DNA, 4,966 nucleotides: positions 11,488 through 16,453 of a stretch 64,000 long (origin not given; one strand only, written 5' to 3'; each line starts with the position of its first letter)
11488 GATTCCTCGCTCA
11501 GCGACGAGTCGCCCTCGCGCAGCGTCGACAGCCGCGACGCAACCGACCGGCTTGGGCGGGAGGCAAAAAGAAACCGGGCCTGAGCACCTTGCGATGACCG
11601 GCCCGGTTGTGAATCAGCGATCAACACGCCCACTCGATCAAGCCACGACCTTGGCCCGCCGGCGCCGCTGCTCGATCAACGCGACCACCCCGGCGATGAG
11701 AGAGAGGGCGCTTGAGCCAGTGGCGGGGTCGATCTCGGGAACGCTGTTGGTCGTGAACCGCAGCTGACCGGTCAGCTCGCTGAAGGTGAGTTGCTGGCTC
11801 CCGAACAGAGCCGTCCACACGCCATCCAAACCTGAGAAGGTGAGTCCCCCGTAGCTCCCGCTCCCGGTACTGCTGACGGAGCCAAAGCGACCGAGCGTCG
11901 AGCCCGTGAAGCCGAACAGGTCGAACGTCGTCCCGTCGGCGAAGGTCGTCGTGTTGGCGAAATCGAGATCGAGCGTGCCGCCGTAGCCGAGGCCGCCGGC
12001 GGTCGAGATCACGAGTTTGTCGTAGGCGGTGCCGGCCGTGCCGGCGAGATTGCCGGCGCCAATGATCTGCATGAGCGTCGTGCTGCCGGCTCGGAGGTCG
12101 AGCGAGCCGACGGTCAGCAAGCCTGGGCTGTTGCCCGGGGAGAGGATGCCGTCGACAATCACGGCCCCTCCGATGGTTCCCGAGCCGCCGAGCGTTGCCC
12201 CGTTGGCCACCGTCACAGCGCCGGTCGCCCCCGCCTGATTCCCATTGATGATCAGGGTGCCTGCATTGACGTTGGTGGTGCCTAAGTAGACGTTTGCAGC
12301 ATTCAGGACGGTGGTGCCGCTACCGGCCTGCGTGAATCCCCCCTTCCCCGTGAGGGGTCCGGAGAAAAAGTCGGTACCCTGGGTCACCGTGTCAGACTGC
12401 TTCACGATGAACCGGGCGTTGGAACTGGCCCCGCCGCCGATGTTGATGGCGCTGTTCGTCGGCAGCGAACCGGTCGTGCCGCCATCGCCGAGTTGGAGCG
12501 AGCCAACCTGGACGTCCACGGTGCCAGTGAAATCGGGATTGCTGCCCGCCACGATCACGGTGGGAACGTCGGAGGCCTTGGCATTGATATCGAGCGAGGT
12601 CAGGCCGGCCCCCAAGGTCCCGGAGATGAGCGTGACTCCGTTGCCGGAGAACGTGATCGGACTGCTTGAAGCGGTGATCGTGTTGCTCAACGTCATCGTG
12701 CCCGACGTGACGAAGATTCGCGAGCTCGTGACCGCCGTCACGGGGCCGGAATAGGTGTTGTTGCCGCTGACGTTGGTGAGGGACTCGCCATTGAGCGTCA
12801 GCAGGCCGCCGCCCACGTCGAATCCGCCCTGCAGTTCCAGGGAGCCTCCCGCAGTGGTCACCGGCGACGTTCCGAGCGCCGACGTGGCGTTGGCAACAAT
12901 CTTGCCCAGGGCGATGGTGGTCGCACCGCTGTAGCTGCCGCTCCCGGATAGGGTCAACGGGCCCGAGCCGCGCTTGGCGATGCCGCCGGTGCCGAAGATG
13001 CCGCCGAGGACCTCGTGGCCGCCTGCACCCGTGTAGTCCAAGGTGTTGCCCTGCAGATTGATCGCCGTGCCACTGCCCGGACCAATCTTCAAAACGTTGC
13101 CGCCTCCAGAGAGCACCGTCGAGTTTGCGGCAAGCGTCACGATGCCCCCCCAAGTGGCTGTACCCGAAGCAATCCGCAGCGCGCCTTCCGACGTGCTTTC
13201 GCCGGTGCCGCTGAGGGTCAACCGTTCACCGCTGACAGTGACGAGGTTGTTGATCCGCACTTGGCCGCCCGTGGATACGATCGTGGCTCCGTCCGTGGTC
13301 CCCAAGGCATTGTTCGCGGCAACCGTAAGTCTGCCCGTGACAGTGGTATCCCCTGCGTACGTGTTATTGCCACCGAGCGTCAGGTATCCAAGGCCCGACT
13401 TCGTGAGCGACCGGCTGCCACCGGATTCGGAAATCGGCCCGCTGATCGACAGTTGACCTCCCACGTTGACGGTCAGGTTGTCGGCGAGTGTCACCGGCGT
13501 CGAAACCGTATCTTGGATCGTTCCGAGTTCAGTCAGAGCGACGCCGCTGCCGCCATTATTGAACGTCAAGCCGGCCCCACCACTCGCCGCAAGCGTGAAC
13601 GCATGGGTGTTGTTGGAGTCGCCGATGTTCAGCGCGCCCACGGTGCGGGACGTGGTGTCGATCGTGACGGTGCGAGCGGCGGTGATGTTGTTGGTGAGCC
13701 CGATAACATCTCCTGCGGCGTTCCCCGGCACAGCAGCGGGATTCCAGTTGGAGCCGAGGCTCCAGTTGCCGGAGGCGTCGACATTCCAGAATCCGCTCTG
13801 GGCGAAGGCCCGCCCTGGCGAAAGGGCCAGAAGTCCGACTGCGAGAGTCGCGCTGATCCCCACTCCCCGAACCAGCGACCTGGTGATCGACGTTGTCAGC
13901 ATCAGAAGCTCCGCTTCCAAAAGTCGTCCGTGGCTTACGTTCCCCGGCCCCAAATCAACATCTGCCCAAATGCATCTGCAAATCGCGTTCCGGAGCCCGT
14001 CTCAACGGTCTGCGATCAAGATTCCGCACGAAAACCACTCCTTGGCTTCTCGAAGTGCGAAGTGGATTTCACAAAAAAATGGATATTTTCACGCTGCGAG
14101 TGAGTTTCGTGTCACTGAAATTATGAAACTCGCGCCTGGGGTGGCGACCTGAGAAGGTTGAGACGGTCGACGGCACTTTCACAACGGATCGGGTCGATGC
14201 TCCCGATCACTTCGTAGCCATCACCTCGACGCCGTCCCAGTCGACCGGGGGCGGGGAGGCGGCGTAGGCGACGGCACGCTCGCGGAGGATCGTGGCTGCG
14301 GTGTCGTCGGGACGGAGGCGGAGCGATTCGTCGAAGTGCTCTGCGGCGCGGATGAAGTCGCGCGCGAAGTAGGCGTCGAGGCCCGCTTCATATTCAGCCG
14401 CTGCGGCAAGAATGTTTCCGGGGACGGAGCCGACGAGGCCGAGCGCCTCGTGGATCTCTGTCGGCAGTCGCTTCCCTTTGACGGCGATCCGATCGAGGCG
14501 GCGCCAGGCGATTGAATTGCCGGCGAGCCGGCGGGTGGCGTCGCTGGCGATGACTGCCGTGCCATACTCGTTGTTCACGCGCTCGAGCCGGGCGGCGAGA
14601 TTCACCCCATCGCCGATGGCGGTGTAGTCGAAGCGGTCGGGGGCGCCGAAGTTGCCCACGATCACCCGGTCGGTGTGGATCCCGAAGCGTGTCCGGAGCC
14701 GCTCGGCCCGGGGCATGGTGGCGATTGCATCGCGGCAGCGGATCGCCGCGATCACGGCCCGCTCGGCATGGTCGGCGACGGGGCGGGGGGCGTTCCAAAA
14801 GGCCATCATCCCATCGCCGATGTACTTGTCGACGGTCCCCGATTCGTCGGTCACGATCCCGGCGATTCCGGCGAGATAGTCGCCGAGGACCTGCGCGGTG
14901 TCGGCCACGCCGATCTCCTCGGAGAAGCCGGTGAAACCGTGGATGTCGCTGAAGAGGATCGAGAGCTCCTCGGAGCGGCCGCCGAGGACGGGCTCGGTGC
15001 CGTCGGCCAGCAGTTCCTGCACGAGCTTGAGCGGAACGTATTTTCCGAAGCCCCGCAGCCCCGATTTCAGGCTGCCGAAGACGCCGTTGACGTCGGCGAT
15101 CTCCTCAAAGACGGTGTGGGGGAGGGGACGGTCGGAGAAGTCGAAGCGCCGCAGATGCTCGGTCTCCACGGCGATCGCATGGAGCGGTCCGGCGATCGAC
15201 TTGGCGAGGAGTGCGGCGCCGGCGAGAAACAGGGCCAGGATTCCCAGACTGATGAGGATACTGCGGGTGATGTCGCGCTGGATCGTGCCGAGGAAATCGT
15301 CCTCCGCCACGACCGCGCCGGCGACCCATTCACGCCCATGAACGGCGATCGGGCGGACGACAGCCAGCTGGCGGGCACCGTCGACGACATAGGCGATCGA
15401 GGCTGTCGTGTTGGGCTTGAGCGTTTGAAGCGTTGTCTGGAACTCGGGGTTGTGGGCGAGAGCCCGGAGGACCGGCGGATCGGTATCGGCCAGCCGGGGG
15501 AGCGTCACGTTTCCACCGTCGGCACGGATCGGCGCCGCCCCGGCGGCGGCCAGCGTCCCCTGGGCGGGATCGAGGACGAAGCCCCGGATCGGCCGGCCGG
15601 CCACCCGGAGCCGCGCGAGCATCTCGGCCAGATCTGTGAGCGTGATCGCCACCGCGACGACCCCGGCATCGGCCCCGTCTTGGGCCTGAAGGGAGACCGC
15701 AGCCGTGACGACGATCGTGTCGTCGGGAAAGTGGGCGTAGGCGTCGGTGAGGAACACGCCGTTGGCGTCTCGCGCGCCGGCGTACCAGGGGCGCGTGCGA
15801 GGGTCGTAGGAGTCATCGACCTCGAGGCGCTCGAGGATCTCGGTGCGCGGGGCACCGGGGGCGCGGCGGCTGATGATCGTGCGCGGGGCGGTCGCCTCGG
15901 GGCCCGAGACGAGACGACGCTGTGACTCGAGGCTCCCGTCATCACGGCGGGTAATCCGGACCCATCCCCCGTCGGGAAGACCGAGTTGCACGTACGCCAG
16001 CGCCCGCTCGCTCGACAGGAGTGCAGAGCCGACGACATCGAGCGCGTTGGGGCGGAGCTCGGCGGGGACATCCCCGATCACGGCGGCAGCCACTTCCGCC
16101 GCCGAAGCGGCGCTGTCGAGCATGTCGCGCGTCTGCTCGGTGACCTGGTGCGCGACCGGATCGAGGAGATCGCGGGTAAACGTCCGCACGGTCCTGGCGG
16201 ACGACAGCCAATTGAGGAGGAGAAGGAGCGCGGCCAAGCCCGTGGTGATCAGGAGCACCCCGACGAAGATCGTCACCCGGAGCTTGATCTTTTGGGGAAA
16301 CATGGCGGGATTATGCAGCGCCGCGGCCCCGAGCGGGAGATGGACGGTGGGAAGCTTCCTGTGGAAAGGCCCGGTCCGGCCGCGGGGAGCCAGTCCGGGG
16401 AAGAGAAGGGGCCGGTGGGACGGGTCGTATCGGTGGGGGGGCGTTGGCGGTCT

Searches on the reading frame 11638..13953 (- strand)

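Call 13: search_protein_families(library=pfam, proteins=[window:11638-13953:-], max_evalue=0.001)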
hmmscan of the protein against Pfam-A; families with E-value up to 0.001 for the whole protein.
window:11638-13953:- (771 aa): 1 family
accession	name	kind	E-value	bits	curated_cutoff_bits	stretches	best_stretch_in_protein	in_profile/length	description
PF12951.13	PATR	-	4.1e-12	46.4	27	3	540-569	1-30/30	Passenger-associated-transport-repeat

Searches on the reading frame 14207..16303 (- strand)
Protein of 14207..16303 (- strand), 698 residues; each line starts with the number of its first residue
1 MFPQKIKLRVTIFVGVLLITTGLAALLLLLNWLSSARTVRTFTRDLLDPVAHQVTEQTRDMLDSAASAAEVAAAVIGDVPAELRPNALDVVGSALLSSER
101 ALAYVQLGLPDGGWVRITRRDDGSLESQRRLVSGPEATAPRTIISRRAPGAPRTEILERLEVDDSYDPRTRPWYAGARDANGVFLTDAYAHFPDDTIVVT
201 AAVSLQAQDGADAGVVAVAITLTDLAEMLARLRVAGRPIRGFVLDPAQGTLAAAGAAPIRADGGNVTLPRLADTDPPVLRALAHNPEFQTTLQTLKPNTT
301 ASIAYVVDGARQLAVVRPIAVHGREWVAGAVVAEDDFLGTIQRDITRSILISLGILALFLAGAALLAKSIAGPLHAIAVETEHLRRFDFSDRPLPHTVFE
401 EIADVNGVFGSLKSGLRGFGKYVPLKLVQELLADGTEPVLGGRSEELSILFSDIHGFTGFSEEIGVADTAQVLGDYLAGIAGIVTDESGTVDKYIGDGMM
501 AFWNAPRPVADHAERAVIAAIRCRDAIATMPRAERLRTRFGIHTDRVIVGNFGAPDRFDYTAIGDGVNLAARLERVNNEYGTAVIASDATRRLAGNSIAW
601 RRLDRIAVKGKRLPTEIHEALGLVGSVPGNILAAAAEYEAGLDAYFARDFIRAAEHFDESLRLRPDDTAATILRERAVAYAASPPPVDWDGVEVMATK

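Call 13: search_protein_families(library=pfam, proteins=[window:14207-16303:-], max_evalue=0.001)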
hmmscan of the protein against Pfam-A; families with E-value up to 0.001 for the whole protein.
window:14207-16303:- (698 aa): 3 families
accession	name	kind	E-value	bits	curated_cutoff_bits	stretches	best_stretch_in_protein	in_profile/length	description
PF00211.25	Guanylate_cyc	-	1e-16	61.5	21.9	1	443-612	5-174/183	Adenylate and Guanylate cyclase catalytic domain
PF22673.2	MCP-like_PDC_1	-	1.2e-06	29.3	27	1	161-227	47-113/113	Methyl-accepting chemotaxis protein-like, first PDC sensor domain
PF02743.24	dCache_1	-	6.5e-06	26.3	45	1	164-319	91-230/240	Cache domain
